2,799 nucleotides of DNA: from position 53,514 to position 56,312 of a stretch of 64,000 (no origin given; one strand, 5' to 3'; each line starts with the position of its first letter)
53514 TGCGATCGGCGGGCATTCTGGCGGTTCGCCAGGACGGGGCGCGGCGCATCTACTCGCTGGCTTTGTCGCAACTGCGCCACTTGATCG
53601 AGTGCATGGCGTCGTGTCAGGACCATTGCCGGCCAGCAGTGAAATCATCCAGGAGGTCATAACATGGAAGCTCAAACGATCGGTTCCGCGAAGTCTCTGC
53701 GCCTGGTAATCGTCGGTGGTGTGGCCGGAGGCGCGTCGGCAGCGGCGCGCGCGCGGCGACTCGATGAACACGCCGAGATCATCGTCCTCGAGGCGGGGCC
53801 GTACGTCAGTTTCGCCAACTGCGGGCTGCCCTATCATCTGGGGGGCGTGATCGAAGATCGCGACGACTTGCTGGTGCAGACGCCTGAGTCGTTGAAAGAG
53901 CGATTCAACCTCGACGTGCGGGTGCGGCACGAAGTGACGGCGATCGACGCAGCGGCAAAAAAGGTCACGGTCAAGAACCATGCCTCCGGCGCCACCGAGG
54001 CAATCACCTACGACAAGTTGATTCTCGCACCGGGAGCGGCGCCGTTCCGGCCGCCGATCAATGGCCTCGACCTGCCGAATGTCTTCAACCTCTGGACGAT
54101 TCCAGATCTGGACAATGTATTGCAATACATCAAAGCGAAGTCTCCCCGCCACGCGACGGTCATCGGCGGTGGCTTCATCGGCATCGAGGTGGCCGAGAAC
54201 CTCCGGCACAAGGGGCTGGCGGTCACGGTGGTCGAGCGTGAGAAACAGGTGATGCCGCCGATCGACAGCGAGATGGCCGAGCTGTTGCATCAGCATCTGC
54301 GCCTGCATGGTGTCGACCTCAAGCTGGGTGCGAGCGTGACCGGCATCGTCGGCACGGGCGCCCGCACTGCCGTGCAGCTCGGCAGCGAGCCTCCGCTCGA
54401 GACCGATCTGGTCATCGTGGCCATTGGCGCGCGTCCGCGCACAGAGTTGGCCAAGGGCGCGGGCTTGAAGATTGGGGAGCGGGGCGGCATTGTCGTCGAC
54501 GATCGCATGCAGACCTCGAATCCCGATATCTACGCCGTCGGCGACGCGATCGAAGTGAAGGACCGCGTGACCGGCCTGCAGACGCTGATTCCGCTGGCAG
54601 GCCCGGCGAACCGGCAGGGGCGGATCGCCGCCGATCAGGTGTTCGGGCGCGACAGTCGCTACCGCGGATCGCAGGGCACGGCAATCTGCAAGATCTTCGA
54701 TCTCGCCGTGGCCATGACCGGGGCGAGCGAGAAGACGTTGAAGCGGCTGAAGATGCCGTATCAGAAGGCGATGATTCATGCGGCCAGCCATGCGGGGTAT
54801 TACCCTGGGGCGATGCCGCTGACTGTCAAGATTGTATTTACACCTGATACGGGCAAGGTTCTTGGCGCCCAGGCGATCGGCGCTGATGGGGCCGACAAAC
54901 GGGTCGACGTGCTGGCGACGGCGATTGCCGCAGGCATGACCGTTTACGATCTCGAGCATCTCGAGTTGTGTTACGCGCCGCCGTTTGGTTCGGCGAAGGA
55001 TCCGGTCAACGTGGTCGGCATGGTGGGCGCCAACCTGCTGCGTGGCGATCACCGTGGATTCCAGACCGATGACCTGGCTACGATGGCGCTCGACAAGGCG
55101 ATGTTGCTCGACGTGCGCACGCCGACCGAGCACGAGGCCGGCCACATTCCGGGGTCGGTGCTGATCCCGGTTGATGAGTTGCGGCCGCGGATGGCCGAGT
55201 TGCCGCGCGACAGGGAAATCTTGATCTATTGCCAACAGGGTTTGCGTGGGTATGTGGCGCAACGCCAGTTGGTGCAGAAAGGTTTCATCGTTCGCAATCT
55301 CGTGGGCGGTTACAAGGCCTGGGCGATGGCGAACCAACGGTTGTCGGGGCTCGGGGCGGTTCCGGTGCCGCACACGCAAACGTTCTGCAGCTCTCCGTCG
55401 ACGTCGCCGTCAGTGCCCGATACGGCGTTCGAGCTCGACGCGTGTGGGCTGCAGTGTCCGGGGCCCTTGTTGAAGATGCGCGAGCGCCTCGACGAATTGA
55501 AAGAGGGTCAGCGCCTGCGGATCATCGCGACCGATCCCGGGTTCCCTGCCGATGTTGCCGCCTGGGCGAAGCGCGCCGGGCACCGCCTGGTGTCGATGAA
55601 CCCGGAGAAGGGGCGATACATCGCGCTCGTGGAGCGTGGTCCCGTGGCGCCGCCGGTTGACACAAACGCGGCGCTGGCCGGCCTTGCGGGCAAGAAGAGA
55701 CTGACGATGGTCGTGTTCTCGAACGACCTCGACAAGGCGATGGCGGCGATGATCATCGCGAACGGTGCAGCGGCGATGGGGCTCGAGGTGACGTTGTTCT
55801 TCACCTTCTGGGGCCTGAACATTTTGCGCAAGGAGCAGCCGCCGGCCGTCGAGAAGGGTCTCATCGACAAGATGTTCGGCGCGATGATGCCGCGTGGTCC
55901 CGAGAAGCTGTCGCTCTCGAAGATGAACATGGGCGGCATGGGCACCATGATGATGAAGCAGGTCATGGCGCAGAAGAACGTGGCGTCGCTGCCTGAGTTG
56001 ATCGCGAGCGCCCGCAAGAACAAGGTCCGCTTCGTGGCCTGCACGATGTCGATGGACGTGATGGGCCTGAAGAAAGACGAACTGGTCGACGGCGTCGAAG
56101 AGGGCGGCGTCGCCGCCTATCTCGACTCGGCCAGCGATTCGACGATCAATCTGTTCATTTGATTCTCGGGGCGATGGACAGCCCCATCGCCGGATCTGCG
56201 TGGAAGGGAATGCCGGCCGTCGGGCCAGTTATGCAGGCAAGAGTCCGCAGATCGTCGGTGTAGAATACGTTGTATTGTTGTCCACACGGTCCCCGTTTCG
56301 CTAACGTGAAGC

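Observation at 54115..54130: Perfect dyad versions of the AATACA half-site: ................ (16-bp palindrome), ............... and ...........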

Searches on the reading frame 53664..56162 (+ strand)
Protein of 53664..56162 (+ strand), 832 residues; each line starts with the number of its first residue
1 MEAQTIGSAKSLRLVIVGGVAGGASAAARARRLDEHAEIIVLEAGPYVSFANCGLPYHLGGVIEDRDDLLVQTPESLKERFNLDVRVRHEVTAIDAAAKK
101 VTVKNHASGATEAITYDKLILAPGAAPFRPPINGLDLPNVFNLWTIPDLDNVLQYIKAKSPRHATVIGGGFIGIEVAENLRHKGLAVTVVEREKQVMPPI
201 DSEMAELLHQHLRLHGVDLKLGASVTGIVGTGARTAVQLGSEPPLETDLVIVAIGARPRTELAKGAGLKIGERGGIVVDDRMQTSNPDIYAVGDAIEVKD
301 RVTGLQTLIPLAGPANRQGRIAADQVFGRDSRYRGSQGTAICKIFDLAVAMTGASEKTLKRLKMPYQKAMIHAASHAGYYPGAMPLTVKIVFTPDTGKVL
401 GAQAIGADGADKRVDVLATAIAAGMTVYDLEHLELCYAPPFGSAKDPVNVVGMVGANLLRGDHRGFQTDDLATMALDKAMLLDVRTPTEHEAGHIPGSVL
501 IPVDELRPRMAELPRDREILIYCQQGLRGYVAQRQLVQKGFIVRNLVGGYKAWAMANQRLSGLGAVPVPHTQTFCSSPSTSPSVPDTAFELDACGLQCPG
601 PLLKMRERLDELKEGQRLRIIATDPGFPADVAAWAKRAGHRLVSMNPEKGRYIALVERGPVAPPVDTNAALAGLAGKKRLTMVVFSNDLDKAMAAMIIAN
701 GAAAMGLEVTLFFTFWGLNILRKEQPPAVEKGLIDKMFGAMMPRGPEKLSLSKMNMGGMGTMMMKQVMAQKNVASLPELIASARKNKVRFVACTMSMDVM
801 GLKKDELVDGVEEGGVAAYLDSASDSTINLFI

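Call 15: search_protein_families(library=pfam, proteins=[window:53664-56162:+])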
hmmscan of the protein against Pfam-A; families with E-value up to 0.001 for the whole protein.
window:53664-56162:+ (832 aa): 12 families
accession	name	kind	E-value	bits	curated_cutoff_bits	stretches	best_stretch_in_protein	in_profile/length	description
PF07992.20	Pyr_redox_2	-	1.4e-66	225.4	26.1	1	13-318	2-290/291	Pyridine nucleotide-disulphide oxidoreductase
PF13686.11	DrsE_2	-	6.7e-63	211.7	25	1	677-831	2-156/156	DsrE/DsrF/DrsH-like family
PF01206.22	TusA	-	4.2e-20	71.8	28.6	1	590-657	2-69/70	Sulfurtransferase TusA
PF00070.33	Pyr_redox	-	1.2e-18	67.8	22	1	163-239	1-79/82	Pyridine nucleotide-disulphide oxidoreductase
PF00581.25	Rhodanese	-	8.7e-18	65.1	22.2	1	473-555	7-101/102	Rhodanese-like domain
PF02852.28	Pyr_redox_dim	-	4.4e-14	53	25.3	1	340-442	2-103/110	Pyridine nucleotide-disulphide oxidoreductase, dimerisation domain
PF02635.20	DsrE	-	1e-10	42.2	22.7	1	688-825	13-109/116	DsrE/DsrF-like family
PF13738.12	Pyr_redox_3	-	1.5e-10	41.3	30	1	76-293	89-305/305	Pyridine nucleotide-disulphide oxidoreductase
PF13450.12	NAD_binding_8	-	5.5e-06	27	21.9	0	166-196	1-31/68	NAD(P)-binding Rossmann-like domain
PF01266.30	DAO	-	5.5e-05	23.3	27.9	0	165-194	3-32/353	FAD dependent oxidoreductase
PF03486.20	HI0933_like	-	5.6e-05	23.1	50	0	164-196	3-35/244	HI0933-like protein Rossmann domain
PF01593.30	Amino_oxidase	-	0.00057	19.7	19.8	0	203-257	205-257/443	Flavin containing amine oxidoreductase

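Call 17: find_encoding_contigs(protein=window:53664-56162:+, flank=10000, max_places=6)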
Protein window:53664-56162:+ (832 aa): no gene with exactly this product is on record in the collection.

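Call 18: find_related_loci(query=window:53664-56162:+, collection=genome_contigs, flank=10000)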
Query window:53664-56162:+ (832 aa) in genome_contigs; peptide patterns used: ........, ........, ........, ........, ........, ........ (x = any residue, [..] = any of these).
224 stretches matched a pattern; 120 encode a relative of the query (tblastn E <= 1e-3); the best 80 are kept; 80 distinct loci.
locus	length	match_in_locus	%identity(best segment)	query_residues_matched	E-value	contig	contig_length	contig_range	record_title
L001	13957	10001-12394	57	38-832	0e+0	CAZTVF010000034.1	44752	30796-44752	MAG TPA_asm: uncultured Planctomycetaceae bacterium isolate SRP272421_co2_511 genome assembly, contig: NODE_1474_length_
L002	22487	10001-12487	50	13-832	0e+0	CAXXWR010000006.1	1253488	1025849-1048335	MAG: uncultured Fusibacter sp. isolate 09a0c790-c096-42bb-b34c-29f3d5964584 genome assembly, contig: contig_6, whole gen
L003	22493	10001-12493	53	11-832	0e+0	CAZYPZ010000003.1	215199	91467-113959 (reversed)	MAG TPA_asm: uncultured bacterium isolate binchicken_co135_194 genome assembly, contig: NODE_104_length_215199_cov_7.099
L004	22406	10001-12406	53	13-831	0e+0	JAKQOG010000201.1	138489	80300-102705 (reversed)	MAG: Candidatus Hydrogenedentota bacterium isolate USDV_metabat.86 k141_322108, whole genome shotgun sequence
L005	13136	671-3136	53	6-832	0e+0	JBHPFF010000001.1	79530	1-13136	Candidatus Latescibacterota bacterium isolate SAG AM-311-I19 NODE_1_length_79530_cov_30.473709, whole genome shotgun seq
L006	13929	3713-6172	53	10-832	0e+0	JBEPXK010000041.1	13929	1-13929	MAG: Planctomycetota bacterium isolate 02_S197.metabat2_refined.007 NODE_977_length_13929_cov_3.131285, whole genome sho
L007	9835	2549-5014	48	11-832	0e+0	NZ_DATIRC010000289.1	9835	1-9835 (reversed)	MAG: Romboutsia sp. isolate SMAG_U15893 k141_119796, whole genome shotgun sequence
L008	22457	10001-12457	52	15-832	0e+0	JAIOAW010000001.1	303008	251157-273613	MAG: Chloroflexota bacterium isolate S1bins96 c_000000000001, whole genome shotgun sequence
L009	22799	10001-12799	48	11-832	0e+0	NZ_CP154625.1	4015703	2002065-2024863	Terrisporobacter vanillatitrophus strain COM chromosome, complete genome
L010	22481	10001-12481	50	9-832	0e+0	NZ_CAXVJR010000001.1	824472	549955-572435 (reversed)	Paraclostridium bifermentans isolate CC00581 CC00581_1_NODE_1_length_824472_cov_122.293120, whole genome shotgun sequenc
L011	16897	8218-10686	51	13-832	0e+0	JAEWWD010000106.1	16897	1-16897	MAG: Bacillota bacterium isolate OH_SDB_86 k127_848187, whole genome shotgun sequence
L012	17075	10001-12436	49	29-832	0e+0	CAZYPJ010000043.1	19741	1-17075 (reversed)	MAG TPA_asm: uncultured Anaerolineales bacterium isolate SRP167436_co1_96 genome assembly, contig: NODE_4263_length_1974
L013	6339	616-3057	47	25-832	0e+0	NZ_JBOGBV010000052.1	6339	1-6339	MAG: Paraclostridium sp. isolate WFFMC_MAG_413 k139_12121_flag=0_multi=55.6718_len=6339, whole genome shotgun sequence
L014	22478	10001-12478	47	11-832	0e+0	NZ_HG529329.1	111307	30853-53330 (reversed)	Faecalimicrobium dakarense strain FF1, whole genome shotgun sequence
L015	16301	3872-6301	50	25-832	0e+0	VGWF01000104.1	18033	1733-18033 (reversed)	MAG: Lentisphaerae bacterium isolate K_DeepCast_100m_m2_028 K_DeepCast_100m_m2_028_Ga0194127_10004122, whole genome shot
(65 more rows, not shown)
